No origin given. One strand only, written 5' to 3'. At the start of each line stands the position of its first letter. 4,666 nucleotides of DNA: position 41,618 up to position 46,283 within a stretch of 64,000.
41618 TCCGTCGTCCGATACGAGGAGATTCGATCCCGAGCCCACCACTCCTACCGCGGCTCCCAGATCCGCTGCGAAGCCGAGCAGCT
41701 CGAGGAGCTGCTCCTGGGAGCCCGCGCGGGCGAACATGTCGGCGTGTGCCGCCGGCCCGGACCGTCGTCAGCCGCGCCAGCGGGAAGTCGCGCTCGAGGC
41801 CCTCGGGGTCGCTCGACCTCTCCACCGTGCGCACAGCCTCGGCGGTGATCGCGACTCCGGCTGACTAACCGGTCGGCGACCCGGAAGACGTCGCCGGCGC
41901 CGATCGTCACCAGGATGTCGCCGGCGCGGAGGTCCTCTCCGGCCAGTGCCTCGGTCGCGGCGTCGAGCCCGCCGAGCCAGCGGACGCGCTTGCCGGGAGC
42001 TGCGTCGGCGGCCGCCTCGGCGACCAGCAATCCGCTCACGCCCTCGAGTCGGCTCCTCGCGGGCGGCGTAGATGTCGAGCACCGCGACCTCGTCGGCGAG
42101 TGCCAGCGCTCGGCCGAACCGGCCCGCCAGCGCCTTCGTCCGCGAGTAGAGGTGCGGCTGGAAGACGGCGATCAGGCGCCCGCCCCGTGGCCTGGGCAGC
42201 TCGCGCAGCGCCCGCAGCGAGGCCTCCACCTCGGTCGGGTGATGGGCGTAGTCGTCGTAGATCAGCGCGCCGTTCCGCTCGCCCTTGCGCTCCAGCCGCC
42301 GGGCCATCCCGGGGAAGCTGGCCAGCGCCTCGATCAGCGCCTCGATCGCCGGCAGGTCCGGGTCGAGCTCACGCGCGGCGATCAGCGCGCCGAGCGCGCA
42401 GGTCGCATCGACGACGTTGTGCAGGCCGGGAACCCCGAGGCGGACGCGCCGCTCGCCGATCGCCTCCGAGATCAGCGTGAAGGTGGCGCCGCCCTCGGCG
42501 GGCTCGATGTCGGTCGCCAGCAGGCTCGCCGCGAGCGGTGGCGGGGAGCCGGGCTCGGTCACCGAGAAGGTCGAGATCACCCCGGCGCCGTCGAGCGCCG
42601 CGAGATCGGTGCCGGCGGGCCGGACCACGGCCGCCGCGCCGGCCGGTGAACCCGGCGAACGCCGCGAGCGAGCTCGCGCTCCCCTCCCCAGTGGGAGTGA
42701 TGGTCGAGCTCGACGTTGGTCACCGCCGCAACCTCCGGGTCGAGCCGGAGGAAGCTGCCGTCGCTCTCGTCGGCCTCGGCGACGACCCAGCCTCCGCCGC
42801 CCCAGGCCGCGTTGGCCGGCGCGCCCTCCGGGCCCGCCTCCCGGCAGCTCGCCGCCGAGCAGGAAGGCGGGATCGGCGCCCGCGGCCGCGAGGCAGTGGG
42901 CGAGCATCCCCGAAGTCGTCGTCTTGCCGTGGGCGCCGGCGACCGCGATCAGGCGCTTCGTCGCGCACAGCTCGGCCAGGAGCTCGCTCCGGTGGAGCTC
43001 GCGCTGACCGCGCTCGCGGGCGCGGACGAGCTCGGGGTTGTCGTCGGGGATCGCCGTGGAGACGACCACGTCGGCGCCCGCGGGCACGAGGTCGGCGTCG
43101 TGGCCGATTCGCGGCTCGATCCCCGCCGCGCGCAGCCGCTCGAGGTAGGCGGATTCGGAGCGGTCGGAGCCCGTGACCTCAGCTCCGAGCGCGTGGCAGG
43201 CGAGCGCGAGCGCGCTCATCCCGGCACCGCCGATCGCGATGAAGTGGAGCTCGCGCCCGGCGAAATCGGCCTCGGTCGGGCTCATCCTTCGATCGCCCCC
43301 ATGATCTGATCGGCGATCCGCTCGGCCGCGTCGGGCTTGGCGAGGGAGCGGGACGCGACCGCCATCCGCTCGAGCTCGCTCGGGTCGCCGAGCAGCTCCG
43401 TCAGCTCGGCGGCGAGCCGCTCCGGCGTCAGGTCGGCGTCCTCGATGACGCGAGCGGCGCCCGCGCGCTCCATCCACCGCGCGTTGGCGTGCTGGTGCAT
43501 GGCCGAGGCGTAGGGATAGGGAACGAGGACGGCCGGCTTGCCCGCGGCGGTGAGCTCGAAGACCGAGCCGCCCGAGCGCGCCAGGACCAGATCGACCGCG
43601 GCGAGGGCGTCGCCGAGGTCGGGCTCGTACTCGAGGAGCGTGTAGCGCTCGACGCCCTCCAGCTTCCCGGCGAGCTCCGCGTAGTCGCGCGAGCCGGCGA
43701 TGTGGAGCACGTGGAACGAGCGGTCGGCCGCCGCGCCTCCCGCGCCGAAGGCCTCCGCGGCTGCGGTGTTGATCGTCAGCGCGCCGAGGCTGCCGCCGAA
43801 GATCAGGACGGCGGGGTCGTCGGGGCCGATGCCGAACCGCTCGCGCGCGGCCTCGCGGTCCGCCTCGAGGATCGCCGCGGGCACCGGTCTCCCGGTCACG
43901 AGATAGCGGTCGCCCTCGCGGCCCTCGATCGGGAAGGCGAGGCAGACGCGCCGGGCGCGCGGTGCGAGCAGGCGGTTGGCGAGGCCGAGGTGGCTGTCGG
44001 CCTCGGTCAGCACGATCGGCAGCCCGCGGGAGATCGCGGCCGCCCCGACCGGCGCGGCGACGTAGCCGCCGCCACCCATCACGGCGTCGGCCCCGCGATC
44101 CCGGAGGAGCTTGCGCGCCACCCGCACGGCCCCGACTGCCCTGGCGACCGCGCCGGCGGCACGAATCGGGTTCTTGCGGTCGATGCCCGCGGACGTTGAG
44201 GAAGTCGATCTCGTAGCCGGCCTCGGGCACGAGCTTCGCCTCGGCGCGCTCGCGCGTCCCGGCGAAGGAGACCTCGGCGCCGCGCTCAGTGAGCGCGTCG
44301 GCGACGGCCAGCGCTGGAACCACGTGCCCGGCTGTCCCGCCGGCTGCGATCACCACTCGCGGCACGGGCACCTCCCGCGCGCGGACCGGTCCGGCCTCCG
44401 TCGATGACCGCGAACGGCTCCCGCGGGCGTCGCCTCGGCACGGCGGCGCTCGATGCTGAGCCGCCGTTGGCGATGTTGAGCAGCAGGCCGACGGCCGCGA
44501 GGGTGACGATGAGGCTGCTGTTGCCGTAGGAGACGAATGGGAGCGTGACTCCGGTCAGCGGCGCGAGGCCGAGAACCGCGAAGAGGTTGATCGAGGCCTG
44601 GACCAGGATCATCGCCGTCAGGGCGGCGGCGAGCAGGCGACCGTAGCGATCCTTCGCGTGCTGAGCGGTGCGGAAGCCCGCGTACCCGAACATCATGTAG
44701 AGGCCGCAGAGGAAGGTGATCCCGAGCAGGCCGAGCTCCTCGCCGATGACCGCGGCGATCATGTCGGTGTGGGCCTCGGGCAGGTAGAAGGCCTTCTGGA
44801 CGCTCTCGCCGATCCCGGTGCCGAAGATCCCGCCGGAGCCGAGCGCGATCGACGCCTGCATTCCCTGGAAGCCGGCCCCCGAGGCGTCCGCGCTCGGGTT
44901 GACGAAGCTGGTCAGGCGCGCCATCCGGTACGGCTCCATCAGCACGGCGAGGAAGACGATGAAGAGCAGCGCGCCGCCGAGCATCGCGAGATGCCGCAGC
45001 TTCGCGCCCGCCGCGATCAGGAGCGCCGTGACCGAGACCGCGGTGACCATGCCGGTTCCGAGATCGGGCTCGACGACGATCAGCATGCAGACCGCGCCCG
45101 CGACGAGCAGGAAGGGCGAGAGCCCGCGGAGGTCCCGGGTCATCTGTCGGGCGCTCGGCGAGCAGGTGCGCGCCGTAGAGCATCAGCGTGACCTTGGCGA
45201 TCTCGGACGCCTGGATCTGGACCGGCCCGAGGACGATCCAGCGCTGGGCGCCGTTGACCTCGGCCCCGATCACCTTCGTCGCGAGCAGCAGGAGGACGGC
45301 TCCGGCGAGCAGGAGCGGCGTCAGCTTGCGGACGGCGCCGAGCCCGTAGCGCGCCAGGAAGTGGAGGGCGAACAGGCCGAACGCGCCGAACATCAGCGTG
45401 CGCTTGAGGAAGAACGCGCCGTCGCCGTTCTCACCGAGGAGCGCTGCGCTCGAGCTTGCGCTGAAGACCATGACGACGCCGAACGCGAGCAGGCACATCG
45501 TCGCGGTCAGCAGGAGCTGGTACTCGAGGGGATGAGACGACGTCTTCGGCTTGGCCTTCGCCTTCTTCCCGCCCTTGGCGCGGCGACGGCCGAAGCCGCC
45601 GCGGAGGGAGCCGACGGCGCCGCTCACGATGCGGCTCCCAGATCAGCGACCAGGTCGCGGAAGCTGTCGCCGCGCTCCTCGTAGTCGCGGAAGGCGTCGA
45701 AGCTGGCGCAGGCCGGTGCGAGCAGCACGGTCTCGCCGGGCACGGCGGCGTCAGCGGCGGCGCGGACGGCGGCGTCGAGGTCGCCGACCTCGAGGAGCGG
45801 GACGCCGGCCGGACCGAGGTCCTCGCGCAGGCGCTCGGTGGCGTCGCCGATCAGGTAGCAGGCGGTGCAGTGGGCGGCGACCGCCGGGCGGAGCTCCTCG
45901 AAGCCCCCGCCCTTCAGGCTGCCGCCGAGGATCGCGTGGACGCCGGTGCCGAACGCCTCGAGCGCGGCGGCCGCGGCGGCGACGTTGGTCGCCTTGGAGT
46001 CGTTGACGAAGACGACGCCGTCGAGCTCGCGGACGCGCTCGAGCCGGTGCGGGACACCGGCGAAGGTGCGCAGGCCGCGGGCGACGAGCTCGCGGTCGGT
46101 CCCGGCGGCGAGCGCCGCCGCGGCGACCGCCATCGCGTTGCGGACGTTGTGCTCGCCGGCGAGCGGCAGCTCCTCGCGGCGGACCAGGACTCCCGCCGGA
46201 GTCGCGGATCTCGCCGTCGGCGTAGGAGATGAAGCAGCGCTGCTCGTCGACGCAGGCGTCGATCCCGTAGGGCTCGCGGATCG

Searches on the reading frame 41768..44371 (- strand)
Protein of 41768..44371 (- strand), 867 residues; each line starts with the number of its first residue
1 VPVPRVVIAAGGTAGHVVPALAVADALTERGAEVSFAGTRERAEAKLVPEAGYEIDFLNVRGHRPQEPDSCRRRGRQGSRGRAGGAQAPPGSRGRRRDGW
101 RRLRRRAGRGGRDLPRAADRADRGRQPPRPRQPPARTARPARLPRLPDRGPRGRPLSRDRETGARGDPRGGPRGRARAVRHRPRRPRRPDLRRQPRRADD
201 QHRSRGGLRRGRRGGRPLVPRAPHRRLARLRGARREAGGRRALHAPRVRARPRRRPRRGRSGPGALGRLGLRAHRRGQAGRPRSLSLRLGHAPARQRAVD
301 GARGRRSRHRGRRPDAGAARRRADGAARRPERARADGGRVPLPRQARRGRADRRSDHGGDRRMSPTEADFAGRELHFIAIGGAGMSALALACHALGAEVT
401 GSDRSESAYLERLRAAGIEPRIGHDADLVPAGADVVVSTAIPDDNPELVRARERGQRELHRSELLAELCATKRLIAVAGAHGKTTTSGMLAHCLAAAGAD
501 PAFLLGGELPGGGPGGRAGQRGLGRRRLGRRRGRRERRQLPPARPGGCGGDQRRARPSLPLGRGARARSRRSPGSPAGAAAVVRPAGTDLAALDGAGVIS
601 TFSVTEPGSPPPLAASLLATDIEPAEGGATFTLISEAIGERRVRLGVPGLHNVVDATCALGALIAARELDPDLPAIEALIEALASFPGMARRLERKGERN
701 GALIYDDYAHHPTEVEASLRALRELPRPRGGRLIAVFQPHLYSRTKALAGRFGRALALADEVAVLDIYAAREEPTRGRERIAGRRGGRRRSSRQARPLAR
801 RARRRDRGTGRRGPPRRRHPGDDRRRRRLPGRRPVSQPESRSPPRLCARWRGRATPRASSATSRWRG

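Call 66: search_protein_families(library=pfam, proteins=[window:41768-44371:-], max_evalue=0.001)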
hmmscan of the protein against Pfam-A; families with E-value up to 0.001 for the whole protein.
window:41768-44371:- (867 aa): 3 families
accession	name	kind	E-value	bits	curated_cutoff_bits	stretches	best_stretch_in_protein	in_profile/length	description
PF01225.30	Mur_ligase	-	9.5e-23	80.8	21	1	375-472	2-94/95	Mur ligase family, catalytic domain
PF02875.26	Mur_ligase_C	-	2.3e-16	61.2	28.4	1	691-778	1-88/127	Mur ligase, glutamate ligase domain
PF03033.26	Glyco_transf_28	-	2.5e-13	50.7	26.2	1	6-64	1-59/139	Glycosyltransferase family 28 N-terminal domain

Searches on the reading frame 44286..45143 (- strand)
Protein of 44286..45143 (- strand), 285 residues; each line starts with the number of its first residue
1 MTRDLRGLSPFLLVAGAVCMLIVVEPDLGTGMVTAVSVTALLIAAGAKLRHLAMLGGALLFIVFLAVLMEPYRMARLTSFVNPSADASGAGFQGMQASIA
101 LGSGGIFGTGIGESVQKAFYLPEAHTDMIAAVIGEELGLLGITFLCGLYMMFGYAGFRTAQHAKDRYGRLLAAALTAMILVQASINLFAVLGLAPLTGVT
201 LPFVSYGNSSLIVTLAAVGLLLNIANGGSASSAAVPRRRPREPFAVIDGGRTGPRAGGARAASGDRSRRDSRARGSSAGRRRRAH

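Call 43: search_protein_families(library=pfam, proteins=[window:44286-45143:-], max_evalue=0.01)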
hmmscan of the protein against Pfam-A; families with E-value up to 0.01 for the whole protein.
window:44286-45143:- (285 aa): 1 family
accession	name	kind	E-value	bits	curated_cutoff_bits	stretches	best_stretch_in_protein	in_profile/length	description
PF01098.24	FTSW_RODA_SPOVE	-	1.5e-70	238.4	26.4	1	5-226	131-352/356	Cell cycle protein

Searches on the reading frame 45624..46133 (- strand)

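Call 43: search_protein_families(library=pfam, proteins=[window:45624-46133:-], max_evalue=0.01)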
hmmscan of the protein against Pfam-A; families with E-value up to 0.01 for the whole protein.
window:45624-46133:- (169 aa): 1 family
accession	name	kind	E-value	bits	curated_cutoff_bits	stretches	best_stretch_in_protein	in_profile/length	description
PF02875.26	Mur_ligase_C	-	3.4e-14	54.2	28.4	1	29-142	1-127/127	Mur ligase, glutamate ligase domain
